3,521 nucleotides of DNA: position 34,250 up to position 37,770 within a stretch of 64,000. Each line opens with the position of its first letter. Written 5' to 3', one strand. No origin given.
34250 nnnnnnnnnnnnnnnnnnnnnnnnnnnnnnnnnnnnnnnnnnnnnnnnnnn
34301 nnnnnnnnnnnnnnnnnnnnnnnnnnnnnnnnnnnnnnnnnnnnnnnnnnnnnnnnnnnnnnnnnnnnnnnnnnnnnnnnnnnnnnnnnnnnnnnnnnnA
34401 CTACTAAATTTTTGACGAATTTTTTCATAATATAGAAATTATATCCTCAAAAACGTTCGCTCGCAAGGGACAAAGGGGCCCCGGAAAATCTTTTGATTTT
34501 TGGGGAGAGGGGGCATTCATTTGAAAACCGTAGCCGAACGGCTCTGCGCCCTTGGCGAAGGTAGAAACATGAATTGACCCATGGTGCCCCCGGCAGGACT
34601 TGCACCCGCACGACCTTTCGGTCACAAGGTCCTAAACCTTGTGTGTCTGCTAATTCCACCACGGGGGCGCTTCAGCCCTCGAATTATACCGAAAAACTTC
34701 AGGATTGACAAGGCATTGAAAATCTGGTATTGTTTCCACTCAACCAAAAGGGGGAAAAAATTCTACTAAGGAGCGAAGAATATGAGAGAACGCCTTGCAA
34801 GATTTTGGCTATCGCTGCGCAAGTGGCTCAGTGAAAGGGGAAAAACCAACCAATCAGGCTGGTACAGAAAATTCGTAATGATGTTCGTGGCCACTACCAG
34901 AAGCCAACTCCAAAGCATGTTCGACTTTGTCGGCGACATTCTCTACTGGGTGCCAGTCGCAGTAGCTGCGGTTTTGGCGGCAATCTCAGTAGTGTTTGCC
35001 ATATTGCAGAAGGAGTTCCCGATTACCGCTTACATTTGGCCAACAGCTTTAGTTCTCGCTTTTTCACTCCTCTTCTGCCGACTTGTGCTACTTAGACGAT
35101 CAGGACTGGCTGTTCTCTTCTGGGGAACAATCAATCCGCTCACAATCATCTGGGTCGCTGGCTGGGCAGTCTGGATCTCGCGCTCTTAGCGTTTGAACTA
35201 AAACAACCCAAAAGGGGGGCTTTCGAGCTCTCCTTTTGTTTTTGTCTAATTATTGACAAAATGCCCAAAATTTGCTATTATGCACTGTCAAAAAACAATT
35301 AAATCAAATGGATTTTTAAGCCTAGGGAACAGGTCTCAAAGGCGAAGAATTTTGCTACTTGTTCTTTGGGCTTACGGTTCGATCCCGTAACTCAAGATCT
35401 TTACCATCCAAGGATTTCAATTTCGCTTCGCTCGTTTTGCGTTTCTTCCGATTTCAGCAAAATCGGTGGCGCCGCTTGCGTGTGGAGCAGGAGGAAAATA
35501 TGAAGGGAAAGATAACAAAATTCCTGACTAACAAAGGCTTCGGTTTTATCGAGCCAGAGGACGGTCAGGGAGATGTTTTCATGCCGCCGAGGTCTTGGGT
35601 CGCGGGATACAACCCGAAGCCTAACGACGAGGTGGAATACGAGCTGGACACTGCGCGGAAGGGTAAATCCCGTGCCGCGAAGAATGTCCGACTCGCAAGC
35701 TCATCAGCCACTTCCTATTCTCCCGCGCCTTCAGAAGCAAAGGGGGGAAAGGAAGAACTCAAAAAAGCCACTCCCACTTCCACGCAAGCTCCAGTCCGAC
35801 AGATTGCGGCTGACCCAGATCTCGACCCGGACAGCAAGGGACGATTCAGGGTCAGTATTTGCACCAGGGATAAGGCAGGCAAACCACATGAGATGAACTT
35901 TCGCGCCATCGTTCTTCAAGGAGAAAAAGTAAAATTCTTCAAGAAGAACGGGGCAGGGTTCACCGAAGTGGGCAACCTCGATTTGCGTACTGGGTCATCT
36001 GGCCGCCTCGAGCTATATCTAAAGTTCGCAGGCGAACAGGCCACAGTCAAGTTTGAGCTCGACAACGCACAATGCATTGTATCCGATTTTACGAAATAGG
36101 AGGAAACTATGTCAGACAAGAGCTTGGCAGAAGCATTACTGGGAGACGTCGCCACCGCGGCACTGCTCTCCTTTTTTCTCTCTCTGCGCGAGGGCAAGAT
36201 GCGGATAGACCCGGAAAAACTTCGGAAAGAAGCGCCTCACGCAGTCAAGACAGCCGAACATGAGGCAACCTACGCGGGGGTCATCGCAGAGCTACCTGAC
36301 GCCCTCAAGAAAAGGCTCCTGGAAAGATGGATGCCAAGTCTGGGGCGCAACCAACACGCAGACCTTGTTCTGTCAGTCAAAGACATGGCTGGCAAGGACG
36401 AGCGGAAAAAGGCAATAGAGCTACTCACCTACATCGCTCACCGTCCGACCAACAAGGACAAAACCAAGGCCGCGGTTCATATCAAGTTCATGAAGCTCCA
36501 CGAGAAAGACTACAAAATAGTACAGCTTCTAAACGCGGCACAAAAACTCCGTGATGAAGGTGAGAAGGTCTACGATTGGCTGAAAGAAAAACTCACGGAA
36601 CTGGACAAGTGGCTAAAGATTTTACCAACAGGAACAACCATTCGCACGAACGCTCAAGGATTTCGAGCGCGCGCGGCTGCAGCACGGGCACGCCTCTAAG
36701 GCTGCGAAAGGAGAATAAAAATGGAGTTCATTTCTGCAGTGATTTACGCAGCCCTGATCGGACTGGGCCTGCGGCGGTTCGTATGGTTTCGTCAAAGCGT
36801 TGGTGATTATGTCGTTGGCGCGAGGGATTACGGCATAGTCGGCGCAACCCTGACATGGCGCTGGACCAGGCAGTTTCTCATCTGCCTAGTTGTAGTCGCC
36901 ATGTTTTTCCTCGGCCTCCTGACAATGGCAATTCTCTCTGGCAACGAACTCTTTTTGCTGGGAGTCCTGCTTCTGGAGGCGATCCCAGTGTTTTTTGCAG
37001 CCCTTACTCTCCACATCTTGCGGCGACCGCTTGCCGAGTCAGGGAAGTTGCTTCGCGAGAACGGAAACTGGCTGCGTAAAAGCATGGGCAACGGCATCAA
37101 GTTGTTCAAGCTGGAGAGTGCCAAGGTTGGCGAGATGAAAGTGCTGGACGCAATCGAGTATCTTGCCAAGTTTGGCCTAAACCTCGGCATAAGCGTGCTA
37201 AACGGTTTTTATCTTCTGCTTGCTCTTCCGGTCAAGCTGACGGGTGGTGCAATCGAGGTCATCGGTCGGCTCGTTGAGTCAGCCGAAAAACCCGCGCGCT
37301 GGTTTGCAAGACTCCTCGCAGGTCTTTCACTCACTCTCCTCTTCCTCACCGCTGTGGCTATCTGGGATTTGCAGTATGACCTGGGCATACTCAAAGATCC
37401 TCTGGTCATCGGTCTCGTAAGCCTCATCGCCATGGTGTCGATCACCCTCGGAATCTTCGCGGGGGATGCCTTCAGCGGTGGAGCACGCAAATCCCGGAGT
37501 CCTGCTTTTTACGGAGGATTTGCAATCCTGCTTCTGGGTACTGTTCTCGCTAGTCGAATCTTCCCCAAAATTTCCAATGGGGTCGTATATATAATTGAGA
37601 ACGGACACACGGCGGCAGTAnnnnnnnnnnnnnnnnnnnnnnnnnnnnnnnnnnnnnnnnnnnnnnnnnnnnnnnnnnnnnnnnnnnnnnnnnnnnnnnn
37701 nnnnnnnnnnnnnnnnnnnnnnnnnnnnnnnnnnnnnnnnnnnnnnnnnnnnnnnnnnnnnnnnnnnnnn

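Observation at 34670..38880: tRNA-Leu-flanked plus-strand island with SD-led genes, higher GC and a membrane-embedded lytic transglycosylase next to the pilin array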

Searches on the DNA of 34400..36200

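Call 21: search_rna_families(source=window, start=34400, end=36200, threshold=evalue, max_evalue=1)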
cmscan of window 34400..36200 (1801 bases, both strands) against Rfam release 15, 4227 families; matches with E-value up to 1: 4.
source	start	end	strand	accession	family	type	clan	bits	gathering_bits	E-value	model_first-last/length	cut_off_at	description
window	34585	34668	-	RF00005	tRNA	Gene; tRNA;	CL00001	47.8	29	1.2e-08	1-71/71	no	tRNA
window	35202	35293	-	RF02029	sraA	Gene; sRNA;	-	26.4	56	0.22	1-95/95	no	sraA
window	35260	35366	-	RF00558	L20_leader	Cis-reg; leader;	-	20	58.7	0.64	1-127/127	no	Ribosomal protein L20 leader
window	34584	34668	+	RF04354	Plastid-ycf2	Cis-reg;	-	19.8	65.7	0.61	1-75/75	no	Plastid-ycf2 5UTR RNA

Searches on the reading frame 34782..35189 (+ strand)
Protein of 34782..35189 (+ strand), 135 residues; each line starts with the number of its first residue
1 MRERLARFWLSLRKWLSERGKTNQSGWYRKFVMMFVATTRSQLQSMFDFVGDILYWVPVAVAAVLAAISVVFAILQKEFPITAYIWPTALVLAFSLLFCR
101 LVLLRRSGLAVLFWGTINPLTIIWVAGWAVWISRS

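Call 5: search_protein_families(library=pfam, proteins=[window:34782-35189:+], max_evalue=0.1)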
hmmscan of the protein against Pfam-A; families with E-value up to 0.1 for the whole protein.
window:34782-35189:+ (135 aa): 1 family
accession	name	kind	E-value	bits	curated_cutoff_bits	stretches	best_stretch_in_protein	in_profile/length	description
PF04161.18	Arv1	-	0.075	13.7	20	1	28-93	122-185/202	Arv1-like family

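Call 15: search_protein_families(library=phrogs, proteins=[window:34782-35189:+], max_evalue=0.1)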
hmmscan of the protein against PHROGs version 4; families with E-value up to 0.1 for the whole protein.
window:34782-35189:+ (135 aa): 0 families

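Call 16: search_protein_families(library=ncbifam, proteins=[window:34782-35189:+], max_evalue=0.1)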
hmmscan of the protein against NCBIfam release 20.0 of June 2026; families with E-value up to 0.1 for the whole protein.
window:34782-35189:+ (135 aa): 0 families

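Call 117: search_protein_families(library=padloc, proteins=[window:34782-35189:+], max_evalue=0.01)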
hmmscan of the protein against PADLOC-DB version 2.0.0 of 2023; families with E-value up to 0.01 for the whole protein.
window:34782-35189:+ (135 aa): 0 families

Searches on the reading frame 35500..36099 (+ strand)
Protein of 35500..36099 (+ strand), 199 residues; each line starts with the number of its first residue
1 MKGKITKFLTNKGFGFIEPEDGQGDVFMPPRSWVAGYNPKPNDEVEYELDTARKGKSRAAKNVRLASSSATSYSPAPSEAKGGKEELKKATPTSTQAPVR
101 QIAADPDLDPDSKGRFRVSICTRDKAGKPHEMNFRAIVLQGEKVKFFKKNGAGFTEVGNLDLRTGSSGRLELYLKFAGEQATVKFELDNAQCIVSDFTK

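Call 5: search_protein_families(library=pfam, proteins=[window:35500-36099:+], max_evalue=0.1)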
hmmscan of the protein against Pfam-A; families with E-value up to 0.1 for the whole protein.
window:35500-36099:+ (199 aa): 3 families
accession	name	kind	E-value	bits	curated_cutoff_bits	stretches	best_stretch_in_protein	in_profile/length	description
PF00313.28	CSD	-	3.4e-09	36.9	27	1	1-64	1-64/66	'Cold-shock' DNA-binding domain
PF08206.17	OB_RNB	-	0.0001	22.4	24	1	10-31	6-27/58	Ribonuclease B OB domain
PF22707.2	S1CSD-TOTE-2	-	0.0055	17.1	27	1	5-47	7-40/60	S1/CSD-like domain 2 of the TOTE conflict systems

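Call 15: search_protein_families(library=phrogs, proteins=[window:35500-36099:+], max_evalue=0.1)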
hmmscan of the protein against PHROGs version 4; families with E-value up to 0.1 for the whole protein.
window:35500-36099:+ (199 aa): 1 family
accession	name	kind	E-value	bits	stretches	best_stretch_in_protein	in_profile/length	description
phrog_729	-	other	3.5e-06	27.3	1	1-63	14-78/277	cold shock protein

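Call 16: search_protein_families(library=ncbifam, proteins=[window:35500-36099:+], max_evalue=0.1)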
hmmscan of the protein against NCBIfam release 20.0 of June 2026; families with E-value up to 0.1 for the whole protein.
window:35500-36099:+ (199 aa): 9 families
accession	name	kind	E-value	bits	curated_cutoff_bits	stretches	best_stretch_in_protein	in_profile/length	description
NF049933.1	TransAntitermCspE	equivalog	3.3e-08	33.5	120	1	2-57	5-62/69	transcription antiterminator/RNA stability regulator CspE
NF007062.0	PRK09507.1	subfamily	1.6e-06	28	133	1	1-59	4-64/69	transcription antiterminator/RNA stability regulator CspE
NF008190.0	PRK10943.1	subfamily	5.3e-06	26.3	137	1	1-57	4-62/69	cold shock-like protein CspC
NF007679.0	PRK10354.1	subfamily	1.9e-05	24.9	130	1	1-28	5-32/70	RNA chaperone/antiterminator CspA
NF007378.0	PRK09890.1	equivalog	2.4e-05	24.4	144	1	1-29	5-33/70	cold shock protein CspG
TIGR02381.1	cspD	equivalog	0.00029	20.7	115.4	1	2-57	3-60/68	cold shock domain-containing protein CspD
NF038236.1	retron_eff_Se72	equivalog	0.00036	20.4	82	1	3-59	1-56/62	retron Se72 family effector protein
NF007405.0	PRK09937.1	equivalog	0.0019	18.3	152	1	2-28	3-29/74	cold shock-like protein CspD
NF011574.0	PRK14998.1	equivalog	0.005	17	147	1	3-28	4-29/73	cold shock-like protein CspD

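Call 117: search_protein_families(library=padloc, proteins=[window:35500-36099:+], max_evalue=0.01)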
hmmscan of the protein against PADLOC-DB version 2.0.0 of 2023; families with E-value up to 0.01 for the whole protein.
window:35500-36099:+ (199 aa): 1 family
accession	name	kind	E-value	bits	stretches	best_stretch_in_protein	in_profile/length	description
PDLC02916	CSD_V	-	8.2e-06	23.6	1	2-63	3-61/64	-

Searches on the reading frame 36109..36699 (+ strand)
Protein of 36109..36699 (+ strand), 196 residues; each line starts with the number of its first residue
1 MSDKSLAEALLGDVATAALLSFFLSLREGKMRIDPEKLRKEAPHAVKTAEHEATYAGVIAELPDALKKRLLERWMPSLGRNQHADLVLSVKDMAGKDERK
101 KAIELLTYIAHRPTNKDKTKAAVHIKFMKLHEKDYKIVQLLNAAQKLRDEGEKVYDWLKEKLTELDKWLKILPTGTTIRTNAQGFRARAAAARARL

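Call 5: search_protein_families(library=pfam, proteins=[window:36109-36699:+], max_evalue=0.1)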
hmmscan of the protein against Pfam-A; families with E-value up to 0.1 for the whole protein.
window:36109-36699:+ (196 aa): 0 families

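Call 15: search_protein_families(library=phrogs, proteins=[window:36109-36699:+], max_evalue=0.1)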
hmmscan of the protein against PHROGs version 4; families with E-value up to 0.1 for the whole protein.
window:36109-36699:+ (196 aa): 0 families

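Call 16: search_protein_families(library=ncbifam, proteins=[window:36109-36699:+], max_evalue=0.1)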
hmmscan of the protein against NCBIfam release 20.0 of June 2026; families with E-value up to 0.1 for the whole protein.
window:36109-36699:+ (196 aa): 1 family
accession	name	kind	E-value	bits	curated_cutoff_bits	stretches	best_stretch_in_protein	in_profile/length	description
NF049845.1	Xre_ParS_antitoxin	subfamily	0.074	13.1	90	0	132-167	48-83/112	type II RES/Xre toxin-antitoxin system antitoxin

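Call 117: search_protein_families(library=padloc, proteins=[window:36109-36699:+], max_evalue=0.01)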
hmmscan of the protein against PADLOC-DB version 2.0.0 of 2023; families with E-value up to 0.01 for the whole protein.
window:36109-36699:+ (196 aa): 0 families

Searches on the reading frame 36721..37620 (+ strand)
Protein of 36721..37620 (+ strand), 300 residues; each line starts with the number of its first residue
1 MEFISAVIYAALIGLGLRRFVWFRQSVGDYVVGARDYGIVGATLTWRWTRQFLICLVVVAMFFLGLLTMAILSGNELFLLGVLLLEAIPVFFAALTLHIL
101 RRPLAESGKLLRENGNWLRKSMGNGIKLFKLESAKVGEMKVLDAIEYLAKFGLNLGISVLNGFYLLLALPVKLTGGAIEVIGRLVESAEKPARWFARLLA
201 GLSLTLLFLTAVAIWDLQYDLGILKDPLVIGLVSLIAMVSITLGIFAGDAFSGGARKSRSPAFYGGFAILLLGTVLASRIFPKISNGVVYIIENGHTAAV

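Call 102: search_protein_families(library=pfam, proteins=[window:36721-37620:+], max_evalue=10)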
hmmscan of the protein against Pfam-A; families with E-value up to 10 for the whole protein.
window:36721-37620:+ (300 aa): 0 families
